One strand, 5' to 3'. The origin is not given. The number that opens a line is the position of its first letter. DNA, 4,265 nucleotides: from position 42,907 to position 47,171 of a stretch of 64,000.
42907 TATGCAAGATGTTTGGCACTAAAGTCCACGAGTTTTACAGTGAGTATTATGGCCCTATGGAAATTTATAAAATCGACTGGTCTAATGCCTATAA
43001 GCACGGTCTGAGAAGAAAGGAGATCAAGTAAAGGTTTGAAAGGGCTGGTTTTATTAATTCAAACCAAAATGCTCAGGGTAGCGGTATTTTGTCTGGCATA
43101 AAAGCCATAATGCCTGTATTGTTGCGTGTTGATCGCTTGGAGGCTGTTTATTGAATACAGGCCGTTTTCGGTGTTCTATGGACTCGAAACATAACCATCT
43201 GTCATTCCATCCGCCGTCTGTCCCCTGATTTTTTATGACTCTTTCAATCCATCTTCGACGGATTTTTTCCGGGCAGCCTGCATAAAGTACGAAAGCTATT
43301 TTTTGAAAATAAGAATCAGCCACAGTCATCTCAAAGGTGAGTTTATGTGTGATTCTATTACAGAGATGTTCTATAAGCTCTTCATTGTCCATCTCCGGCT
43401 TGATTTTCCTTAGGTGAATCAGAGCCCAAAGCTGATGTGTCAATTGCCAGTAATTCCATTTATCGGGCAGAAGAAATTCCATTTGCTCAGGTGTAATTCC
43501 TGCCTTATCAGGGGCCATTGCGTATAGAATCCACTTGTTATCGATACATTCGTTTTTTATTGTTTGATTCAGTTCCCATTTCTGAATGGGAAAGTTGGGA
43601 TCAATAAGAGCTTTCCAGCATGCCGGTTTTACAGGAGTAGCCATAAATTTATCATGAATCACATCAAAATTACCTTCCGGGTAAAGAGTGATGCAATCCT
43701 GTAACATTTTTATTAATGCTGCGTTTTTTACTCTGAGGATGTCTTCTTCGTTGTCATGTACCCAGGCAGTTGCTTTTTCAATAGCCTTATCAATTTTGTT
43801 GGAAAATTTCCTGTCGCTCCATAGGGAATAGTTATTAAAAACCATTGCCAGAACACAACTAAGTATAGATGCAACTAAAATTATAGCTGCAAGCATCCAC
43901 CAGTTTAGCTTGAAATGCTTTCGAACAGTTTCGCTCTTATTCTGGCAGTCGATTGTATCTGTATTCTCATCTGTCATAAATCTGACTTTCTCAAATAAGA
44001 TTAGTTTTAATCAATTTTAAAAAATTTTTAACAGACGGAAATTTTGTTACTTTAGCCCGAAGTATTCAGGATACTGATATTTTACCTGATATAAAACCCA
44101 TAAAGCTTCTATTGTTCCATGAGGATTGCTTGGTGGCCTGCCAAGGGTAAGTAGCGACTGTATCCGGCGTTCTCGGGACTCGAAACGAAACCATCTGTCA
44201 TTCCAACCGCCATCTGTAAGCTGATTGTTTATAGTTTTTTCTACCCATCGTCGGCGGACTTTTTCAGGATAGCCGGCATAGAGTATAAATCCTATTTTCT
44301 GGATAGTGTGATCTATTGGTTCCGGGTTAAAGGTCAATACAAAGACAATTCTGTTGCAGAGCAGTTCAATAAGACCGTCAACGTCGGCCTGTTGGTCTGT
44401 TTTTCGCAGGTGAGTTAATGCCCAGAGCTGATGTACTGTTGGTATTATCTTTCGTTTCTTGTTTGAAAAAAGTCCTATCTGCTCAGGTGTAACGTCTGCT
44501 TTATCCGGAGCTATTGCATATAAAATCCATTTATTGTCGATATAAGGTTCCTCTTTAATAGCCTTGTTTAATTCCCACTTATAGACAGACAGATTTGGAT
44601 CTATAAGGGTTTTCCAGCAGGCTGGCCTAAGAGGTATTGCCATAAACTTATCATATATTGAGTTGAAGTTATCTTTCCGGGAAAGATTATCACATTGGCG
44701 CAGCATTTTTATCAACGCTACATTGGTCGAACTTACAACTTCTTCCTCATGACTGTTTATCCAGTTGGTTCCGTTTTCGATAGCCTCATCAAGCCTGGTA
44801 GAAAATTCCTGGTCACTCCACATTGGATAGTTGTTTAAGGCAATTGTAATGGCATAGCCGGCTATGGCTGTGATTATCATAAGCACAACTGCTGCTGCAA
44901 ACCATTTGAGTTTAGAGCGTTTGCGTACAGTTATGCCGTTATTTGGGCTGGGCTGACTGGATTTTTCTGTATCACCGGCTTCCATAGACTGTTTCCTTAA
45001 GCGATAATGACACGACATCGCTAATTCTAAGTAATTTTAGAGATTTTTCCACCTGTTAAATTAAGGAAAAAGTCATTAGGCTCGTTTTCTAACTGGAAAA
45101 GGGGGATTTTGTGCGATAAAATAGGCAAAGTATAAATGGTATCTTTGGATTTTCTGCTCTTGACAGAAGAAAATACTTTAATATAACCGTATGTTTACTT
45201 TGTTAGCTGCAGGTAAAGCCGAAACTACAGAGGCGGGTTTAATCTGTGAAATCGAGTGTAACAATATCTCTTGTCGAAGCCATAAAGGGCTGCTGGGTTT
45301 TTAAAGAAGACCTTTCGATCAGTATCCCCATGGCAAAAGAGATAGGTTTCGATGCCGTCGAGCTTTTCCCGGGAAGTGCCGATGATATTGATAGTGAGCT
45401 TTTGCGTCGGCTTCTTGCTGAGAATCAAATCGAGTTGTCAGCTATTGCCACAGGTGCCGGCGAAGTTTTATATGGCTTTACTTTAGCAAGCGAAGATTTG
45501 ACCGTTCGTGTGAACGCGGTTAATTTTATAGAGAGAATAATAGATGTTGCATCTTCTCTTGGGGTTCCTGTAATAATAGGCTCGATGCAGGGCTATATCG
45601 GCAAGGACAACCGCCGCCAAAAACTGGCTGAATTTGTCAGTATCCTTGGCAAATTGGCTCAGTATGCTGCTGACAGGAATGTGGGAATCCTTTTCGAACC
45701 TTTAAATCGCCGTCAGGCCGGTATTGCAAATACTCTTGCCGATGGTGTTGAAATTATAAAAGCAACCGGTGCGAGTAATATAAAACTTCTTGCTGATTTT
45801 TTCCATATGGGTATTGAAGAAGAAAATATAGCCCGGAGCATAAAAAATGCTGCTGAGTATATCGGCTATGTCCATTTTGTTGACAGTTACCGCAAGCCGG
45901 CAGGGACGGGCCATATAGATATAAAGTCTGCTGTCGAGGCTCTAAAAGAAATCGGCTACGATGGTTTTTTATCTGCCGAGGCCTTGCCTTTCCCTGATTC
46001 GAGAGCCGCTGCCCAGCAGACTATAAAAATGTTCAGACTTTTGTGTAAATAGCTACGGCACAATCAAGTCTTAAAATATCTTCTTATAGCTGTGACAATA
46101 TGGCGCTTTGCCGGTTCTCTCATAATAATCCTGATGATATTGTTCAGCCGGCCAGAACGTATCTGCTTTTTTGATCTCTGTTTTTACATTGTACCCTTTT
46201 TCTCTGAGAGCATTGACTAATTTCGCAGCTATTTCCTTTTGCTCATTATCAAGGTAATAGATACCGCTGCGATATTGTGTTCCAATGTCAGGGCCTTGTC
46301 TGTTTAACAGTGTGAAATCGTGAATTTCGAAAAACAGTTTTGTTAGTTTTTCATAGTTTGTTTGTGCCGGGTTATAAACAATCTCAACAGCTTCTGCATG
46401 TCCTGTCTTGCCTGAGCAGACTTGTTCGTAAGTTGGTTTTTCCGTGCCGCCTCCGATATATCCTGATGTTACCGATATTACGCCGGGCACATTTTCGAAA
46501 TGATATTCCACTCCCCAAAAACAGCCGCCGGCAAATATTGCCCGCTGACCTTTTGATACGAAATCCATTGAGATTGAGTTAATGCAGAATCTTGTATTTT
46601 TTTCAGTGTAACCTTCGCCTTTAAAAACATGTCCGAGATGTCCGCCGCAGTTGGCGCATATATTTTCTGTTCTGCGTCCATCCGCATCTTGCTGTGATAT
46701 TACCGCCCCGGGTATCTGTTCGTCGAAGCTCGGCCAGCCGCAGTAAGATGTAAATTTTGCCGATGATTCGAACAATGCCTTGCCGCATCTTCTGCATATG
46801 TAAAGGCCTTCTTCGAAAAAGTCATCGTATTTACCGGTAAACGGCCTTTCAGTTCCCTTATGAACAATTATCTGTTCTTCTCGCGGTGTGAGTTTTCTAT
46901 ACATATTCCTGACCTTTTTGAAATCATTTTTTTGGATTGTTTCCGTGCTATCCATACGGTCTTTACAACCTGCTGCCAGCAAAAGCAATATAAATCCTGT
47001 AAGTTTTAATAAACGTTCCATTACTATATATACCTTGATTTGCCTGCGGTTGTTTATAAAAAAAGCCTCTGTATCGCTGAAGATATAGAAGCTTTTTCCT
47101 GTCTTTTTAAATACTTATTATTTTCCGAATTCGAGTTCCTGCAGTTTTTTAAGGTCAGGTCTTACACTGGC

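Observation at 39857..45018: Two tandem GT-C membrane glycosyltransferases converge on two tandem single-TM helical proteins of unknown family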

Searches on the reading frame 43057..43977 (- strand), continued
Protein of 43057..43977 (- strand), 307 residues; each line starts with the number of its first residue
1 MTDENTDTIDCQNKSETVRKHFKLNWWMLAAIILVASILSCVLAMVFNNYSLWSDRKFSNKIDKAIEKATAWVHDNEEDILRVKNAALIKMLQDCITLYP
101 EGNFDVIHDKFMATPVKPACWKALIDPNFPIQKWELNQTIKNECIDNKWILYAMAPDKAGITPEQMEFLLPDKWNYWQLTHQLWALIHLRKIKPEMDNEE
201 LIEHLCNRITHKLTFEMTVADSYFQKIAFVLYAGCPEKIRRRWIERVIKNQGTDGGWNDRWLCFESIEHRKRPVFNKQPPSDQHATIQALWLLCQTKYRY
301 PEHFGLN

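Call 81: find_encoding_contigs(protein=P0026, flank=10000, max_places=2)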
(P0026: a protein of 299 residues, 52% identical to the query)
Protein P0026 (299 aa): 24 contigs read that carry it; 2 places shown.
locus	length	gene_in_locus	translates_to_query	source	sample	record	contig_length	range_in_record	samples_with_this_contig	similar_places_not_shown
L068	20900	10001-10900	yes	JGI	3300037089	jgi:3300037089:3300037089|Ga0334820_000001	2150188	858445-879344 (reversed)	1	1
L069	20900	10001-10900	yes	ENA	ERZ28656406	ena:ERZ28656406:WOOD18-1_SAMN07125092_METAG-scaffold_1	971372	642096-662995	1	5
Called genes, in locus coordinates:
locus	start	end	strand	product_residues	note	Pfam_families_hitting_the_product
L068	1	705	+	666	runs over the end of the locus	PF16314:DUF4954, PF25084:LbH_EIF2B (faint), PF20683:DUF6819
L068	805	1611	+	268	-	PF01182:Glucosamine_iso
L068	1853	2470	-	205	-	PF07589:PEP_exosort_dom (weak)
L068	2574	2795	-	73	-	-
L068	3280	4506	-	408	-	PF00155:Aminotran_1_2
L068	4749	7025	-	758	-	PF07715:Plug, PF00593:TonB_dep_Rec_b-barrel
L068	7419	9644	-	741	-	PF07715:Plug, PF00593:TonB_dep_Rec_b-barrel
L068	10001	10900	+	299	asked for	-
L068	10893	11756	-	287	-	PF05681:Fumerase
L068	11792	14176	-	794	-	-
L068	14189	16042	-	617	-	PF05580:Peptidase_S55 (weak)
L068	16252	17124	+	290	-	-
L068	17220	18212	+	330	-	PF01479:S4, PF00849:PseudoU_synth_2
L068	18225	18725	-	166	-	-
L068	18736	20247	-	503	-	PF05134:T2SSL (faint)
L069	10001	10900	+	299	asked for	-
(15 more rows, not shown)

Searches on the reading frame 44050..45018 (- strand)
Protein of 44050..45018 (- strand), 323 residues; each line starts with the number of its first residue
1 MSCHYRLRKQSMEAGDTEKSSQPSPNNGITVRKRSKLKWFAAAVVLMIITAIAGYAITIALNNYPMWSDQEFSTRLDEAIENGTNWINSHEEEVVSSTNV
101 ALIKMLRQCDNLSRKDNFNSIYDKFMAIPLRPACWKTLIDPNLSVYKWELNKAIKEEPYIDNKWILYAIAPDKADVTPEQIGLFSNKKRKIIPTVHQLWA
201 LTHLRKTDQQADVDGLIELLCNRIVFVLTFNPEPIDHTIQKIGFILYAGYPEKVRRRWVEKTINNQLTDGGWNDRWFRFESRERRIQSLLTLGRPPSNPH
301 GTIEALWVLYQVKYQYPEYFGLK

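Call 5: search_protein_families(library=pfam, proteins=[window:44050-45018:-], max_evalue=1)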
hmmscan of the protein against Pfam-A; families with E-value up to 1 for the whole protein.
window:44050-45018:- (323 aa): 2 families
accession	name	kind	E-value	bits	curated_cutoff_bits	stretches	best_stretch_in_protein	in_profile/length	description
PF00115.25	COX1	-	0.12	11.7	34.8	1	27-92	149-213/436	Cytochrome C and Quinol oxidase polypeptide I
PF11014.13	DUF2852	-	0.15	12.6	22.5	1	38-92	4-57/116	Protein of unknown function (DUF2852)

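Call 6: search_protein_families(library=ncbifam, proteins=[window:44050-45018:-], max_evalue=1)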
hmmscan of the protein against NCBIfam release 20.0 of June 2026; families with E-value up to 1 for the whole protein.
window:44050-45018:- (323 aa): 0 families

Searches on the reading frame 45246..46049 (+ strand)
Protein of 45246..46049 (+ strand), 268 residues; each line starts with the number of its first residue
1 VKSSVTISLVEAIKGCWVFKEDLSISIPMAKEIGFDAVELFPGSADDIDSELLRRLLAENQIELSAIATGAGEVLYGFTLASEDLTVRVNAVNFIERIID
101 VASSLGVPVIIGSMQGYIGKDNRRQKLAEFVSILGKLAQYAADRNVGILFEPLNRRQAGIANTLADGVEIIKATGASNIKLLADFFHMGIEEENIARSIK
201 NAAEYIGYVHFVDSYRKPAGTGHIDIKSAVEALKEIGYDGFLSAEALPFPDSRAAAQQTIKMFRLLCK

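Call 82: search_protein_families(library=pfam, proteins=[window:45246-46049:+], max_evalue=0.00001)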
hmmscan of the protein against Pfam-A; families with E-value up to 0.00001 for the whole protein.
window:45246-46049:+ (268 aa): 1 family
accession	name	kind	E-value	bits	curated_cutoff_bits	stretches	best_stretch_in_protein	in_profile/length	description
PF01261.30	AP_endonuc_2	-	1.5e-42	146.5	31.1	1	30-264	4-247/249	Xylose isomerase-like TIM barrel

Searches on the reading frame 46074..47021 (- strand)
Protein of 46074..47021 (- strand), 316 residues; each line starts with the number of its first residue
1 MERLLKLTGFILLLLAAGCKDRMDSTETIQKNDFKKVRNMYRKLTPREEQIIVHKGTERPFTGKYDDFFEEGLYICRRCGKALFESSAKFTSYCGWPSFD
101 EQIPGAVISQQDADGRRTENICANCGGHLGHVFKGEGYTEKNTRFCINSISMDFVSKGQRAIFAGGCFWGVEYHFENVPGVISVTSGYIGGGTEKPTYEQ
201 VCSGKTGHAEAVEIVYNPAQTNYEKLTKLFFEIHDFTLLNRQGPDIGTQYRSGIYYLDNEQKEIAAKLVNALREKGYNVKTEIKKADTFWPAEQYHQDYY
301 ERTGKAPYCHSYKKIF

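Call 82: search_protein_families(library=pfam, proteins=[window:46074-47021:-], max_evalue=0.00001)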
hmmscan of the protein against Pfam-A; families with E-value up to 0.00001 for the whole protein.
window:46074-47021:- (316 aa): 2 families
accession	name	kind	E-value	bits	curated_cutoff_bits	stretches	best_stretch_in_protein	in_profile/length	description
PF01625.27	PMSR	-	2.8e-62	209.9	23.7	1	161-310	2-153/153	Peptide methionine sulfoxide reductase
PF01641.26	SelR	-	2e-41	141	24.9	1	44-155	1-115/116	SelR domain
